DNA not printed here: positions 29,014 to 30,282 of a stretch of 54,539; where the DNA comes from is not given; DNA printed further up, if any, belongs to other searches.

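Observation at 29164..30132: Methenyl-H4MPT cyclohydrolase (Mch) homologue in a Firmicute with no methanopterin C1 context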

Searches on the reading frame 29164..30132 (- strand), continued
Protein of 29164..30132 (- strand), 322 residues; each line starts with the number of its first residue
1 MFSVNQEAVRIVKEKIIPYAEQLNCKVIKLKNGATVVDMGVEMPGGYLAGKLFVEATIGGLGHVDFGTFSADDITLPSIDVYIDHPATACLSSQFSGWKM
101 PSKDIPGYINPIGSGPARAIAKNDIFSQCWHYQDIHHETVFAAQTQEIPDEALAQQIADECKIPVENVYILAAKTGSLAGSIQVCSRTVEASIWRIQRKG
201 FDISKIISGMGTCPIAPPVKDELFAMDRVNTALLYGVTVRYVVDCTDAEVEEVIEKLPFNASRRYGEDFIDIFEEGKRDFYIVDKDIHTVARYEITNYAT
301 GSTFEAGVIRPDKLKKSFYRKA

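Call 43: find_encoding_contigs(protein=P0128, flank=10000, max_places=1)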
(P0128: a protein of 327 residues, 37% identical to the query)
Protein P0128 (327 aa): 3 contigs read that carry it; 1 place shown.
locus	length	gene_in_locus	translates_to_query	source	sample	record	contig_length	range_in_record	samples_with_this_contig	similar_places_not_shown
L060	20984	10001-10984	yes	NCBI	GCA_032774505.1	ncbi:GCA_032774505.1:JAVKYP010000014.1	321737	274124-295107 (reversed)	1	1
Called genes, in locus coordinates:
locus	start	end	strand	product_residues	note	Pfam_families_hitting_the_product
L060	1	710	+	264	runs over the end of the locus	PF01791:DeoC, PF22649:Cgl0159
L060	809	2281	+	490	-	PF00370:FGGY_N, PF02782:FGGY_C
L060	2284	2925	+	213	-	PF02525:Flavodoxin_2 (weak), PF03358:FMN_red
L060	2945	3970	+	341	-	PF08240:ADH_N, PF16912:Glu_dehyd_C (weak), PF00107:ADH_zinc_N, PF13602:ADH_zinc_N_2 (weak)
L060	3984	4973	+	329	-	PF08240:ADH_N, PF16912:Glu_dehyd_C (weak), PF00107:ADH_zinc_N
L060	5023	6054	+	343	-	PF08240:ADH_N, PF00107:ADH_zinc_N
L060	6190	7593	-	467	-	PF01979:Amidohydro_1, PF07969:Amidohydro_3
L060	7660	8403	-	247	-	PF00392:GntR, PF07702:UTRA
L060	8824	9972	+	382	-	PF00465:Fe-ADH, PF13685:Fe-ADH_2, PF25137:ADH_Fe_C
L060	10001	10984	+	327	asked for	PF02289:MCH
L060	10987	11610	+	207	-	-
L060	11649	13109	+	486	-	PF00171:Aldedh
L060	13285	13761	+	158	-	PF00111:Fer2 (weak), PF01799:Fer2_2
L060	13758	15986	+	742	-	PF01315:Ald_Xan_dh_C, PF02738:MoCoBD_1, PF20256:MoCoBD_2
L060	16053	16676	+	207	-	PF02525:Flavodoxin_2 (faint), PF03358:FMN_red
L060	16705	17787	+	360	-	PF02653:BPD_transp_2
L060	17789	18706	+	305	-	PF02653:BPD_transp_2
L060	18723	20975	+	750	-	PF01315:Ald_Xan_dh_C, PF02738:MoCoBD_1, PF20256:MoCoBD_2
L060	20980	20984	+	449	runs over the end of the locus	PF01979:Amidohydro_1, PF07969:Amidohydro_3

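Call 52: search_solved_structures(query=L027:17932-18993:+, max_evalue=0.00001)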
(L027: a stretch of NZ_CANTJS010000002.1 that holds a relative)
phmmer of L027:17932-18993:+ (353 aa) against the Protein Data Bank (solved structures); distinct sequences matched with E-value up to 0.00001: 13.
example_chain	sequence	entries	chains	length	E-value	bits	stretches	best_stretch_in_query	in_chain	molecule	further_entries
7x0r_A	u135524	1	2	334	1.1e-27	100.3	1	37-350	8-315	Lbp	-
3s99_A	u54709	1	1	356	1.2e-21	80.4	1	52-263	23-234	Basic membrane lipoprotein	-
6pi5_A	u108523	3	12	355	6.1e-21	78.1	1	55-274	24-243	Atrazine periplasmic binding protein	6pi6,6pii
4p98_A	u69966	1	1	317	1.9e-16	63.4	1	43-241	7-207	Extracellular solute-binding protein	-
9q1u_A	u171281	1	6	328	2.7e-16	62.8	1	47-343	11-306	Basic membrane protein A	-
2fqw_A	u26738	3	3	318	7e-15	58.2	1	63-258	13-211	Membrane lipoprotein tmpC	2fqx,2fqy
6shu_A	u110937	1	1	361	2e-13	53.5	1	47-327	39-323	Basic membrane protein D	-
4iil_A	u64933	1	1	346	3.5e-12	49.3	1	110-282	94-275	Membrane lipoprotein TpN38(b)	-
6y9u_A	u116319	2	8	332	9e-12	48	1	64-250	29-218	Lipoprotein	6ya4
6yab_AAA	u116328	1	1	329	9e-12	48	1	64-250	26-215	Lipoprotein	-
6yab_DDD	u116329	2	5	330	9.2e-12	48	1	64-250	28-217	Lipoprotein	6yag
6ya3_C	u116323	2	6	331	9.3e-12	47.9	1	64-250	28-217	Lipoprotein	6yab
2hqb_A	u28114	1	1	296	3.8e-11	45.9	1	58-285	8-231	Transcriptional activator of comK gene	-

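Call 53: search_solved_structures(query=L042:7651-8631:+, max_evalue=0.00001)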
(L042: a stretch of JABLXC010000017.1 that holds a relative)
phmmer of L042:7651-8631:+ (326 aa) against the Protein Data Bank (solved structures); distinct sequences matched with E-value up to 0.00001: 14.
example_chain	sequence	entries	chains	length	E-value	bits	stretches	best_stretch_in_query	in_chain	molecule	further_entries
8qq8_A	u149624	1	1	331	1.2e-36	129.7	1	3-287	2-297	5,10-methylenetetrahydromethanopterin reductase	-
8qpl_A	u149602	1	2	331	1.2e-36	129.7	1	3-287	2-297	5,10-methylenetetrahydromethanopterin reductase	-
8qpm_A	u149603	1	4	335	1.3e-36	129.7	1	3-287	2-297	5,10-methylenetetrahydromethanopterin reductase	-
1z69_A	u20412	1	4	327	2.1e-33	119.1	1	3-285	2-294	Coenzyme F420-dependent N(5),N(10)-methylenetetrahydromethanopterin reductase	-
1f07_A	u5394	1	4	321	1.5e-30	109.7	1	3-224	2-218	COENZYME F420-DEPENDENT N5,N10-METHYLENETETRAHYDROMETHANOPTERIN REDUCTASE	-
1ezw_A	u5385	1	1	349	3.5e-19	72.4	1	2-279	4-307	COENZYME F420-DEPENDENT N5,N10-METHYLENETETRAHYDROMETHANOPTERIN REDUCTASE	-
1rhc_A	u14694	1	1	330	1.1e-11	47.7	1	16-179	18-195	F420-dependent alcohol dehydrogenase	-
9hav_A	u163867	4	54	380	1.7e-10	43.9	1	36-176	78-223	Luciferase family protein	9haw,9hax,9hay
9fp4_A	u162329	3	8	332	5.4e-08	35.6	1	37-185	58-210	F420-dependent hydroxymycolic acid dehydrogenase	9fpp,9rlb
7jv3_A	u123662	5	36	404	2.7e-07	33.3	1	19-191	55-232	Alkanesulfonate monooxygenase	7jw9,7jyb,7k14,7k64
3b4y_A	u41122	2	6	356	3.1e-07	33.2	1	48-176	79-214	PROBABLE F420-DEPENDENT GLUCOSE-6-PHOSPHATE DEHYDROGENASE FGD1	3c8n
5lxe_A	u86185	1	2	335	4.8e-06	29.3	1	48-175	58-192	F420-dependent glucose-6-phosphate dehydrogenase 1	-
1m41_A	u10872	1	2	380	5.3e-06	29.1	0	20-172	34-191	FMNH2-dependent alkanesulfonate monooxygenase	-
1nqk_A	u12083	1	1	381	5.3e-06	29.1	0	20-172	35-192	Alkanesulfonate monooxygenase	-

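Call 55: search_solved_structures(query=L017:15401-16261:-, max_evalue=0.001, show_alignments=2)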
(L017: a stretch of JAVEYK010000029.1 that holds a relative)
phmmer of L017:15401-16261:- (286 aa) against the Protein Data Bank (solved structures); distinct sequences matched with E-value up to 0.001: 15.
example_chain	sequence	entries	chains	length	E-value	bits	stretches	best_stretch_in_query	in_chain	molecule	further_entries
2yci_X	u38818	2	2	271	5.7e-23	84.9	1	69-281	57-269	5-METHYLTETRAHYDROFOLATE CORRINOID/IRON SULFUR PROTEIN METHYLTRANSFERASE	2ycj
2yck_X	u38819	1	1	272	5.8e-23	84.9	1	69-281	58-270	5-METHYLTETRAHYDROFOLATE CORRINOID/IRON SULFUR PROTEIN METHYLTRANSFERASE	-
2e7f_A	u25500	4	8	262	7.5e-19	71.4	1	73-280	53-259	5-methyltetrahydrofolate corrinoid/iron sulfur protein methyltransferase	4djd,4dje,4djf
1f6y_A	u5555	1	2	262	5.2e-18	68.6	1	73-280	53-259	5-METHYLTETRAHYDROFOLATE CORRINOID/IRON SULFUR PROTEIN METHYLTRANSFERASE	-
2ogy_A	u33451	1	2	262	9.8e-18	67.7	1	73-280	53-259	5-methyltetrahydrofolate corrinoid/iron sulfur protein methyltransferase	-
4o0q_A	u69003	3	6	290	5.6e-16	62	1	48-284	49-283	Dihydropteroate synthase DHPS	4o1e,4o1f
1q7m_A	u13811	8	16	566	3.3e-10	43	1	41-268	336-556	5-methyltetrahydrofolate S-homocysteine methyltransferase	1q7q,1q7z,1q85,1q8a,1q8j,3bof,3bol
5von_A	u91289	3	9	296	1.6e-05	27.7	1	45-257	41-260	5-methyltetrahydrofolate homocysteine S-methyltransferase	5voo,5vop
9cbo_A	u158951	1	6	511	6e-05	25.8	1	47-256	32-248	Methionine synthase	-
9cbq_A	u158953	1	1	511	6e-05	25.8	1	47-256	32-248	Methionine synthase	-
3k13_A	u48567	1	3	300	0.00015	24.5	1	89-262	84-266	5-methyltetrahydrofolate-homocysteine methyltransferase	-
9cbr_A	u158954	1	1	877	0.00016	24.4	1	47-255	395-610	Methionine synthase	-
9cbp_A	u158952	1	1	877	0.00016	24.4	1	47-255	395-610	Methionine synthase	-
8ssc_A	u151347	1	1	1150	0.00026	23.7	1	47-255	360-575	Methionine synthase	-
8g3h_A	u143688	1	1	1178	0.0004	23.1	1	36-255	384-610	Methionine synthase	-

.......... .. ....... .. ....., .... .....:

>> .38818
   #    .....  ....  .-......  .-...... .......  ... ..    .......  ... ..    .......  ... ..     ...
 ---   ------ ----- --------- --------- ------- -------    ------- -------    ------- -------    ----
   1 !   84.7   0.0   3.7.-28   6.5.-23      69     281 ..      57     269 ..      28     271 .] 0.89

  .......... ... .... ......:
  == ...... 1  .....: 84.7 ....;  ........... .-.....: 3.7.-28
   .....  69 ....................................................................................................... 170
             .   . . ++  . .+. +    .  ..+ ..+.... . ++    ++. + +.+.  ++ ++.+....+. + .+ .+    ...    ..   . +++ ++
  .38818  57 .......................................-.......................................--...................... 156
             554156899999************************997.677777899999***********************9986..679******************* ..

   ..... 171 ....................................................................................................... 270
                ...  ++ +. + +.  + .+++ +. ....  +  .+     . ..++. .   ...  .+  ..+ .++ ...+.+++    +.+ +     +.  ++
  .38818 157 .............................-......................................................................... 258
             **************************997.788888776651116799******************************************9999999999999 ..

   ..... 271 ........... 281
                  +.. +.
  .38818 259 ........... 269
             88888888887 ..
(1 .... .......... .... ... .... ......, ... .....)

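Call 62: find_encoding_contigs(protein=P0122, flank=10000, max_places=1)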
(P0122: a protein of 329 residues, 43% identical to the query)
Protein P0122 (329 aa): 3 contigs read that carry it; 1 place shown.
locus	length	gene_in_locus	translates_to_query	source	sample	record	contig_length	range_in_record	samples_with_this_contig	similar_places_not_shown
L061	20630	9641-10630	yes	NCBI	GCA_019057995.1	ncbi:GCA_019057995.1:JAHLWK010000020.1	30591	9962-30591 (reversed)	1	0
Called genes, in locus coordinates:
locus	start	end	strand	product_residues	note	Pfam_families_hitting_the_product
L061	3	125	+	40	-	?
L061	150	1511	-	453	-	PF01979:Amidohydro_1, PF07969:Amidohydro_3 (weak)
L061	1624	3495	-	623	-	PF02730:AFOR_N, PF01314:AFOR_C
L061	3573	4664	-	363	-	PF01180:DHO_dh, PF00037:Fer4, PF12797:Fer4_2 (weak), PF12837:Fer4_6 (weak), PF13187:Fer4_9, PF13237:Fer4_10, PF14697:Fer4_21 (weak), PF12838:Fer4_7, +4 more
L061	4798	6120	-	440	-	PF01979:Amidohydro_1, PF07969:Amidohydro_3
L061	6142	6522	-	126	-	PF00037:Fer4 (faint), PF12797:Fer4_2 (faint), PF12837:Fer4_6 (faint), PF12838:Fer4_7 (faint), PF12800:Fer4_4 (faint), PF13187:Fer4_9 (faint), PF25160:LdpA_Fe-S-bd (weak), PF13237:Fer4_10 (weak)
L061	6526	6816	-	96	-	PF02597:ThiS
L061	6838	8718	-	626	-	PF02730:AFOR_N, PF01314:AFOR_C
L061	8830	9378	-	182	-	PF13560:HTH_31, PF01381:HTH_3, PF12844:HTH_19, PF07883:Cupin_2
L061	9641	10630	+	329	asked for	PF02289:MCH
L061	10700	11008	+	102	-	PF13510:Fer2_4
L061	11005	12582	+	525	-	PF01266:DAO (weak), PF01494:FAD_binding_3 (weak), PF03486:HI0933_like (weak), PF07992:Pyr_redox_2, PF12831:FAD_oxidored, PF13450:NAD_binding_8 (weak), PF13738:Pyr_redox_3, PF12838:Fer4_7, +9 more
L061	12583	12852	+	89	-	PF17806:SO_alpha_A3, PF04324:Fer2_BFD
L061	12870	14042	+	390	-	PF01266:DAO, PF01494:FAD_binding_3 (faint), PF13450:NAD_binding_8 (weak)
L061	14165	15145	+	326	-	PF00676:E1_dh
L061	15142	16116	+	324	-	PF02779:Transket_pyr, PF02780:Transketolase_C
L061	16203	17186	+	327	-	PF01244:Peptidase_M19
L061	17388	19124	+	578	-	PF13481:AAA_25 (faint), PF00005:ABC_tran, PF01078:Mg_chelatase (faint), PF02463:SMC_N (faint), PF13191:AAA_16 (faint), PF13401:AAA_22 (faint), PF00005:ABC_tran, PF13304:AAA_21 (weak), +1 more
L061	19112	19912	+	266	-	PF02361:CbiQ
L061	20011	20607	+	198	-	PF09819:ABC_cobalt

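Call 63: find_encoding_contigs(protein=P0289, flank=10000, max_places=1)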
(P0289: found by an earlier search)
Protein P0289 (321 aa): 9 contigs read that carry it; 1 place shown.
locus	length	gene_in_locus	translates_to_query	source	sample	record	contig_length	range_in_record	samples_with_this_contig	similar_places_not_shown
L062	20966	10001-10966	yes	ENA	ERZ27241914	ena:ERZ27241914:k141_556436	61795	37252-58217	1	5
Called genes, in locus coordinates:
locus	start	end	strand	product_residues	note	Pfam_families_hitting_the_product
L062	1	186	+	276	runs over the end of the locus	PF00528:BPD_transp_1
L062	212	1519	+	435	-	PF01261:AP_endonuc_2, PF27526:XylA2_C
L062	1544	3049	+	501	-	PF00370:FGGY_N, PF02782:FGGY_C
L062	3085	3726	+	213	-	PF02607:B12-binding_2, PF02310:B12-binding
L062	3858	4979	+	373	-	PF01208:URO-D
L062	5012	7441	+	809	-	PF13802:Gal_mutarotas_2, PF01055:Glyco_hydro_31_2nd, PF21365:Glyco_hydro_31_3rd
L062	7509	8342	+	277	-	PF00809:Pterin_bind, PF03599:CdhD (weak)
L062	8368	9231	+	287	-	PF04055:Radical_SAM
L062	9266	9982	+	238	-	PF00106:adh_short, PF08659:KR, PF13561:adh_short_C2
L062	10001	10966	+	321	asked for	PF02289:MCH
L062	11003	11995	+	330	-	PF00676:E1_dh, PF00456:Transketolase_N (weak), PF02775:TPP_enzyme_C (weak), PF13292:DXP_synthase_N (weak)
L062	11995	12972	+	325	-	PF02779:Transket_pyr, PF02780:Transketolase_C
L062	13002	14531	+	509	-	PF00364:Biotin_lipoyl, PF25997:BSH_YhbJ, PF02817:E3_binding, PF00198:2-oxoacid_dh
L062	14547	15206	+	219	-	PF21948:LplA-B_cat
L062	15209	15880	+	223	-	PF00392:GntR, PF07729:FCD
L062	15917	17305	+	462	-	PF00890:FAD_binding_2 (faint), PF01134:GIDA, PF01262:AlaDh_PNT_C (faint), PF07992:Pyr_redox_2, PF12831:FAD_oxidored (weak), PF13738:Pyr_redox_3, PF00070:Pyr_redox, PF02852:Pyr_redox_dim, +5 more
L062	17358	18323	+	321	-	PF02289:MCH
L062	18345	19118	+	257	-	PF00106:adh_short, PF08659:KR, PF23441:SDR, PF13561:adh_short_C2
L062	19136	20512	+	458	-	PF01979:Amidohydro_1, PF07969:Amidohydro_3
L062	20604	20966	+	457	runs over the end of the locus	PF01208:URO-D, PF13192:Thioredoxin_3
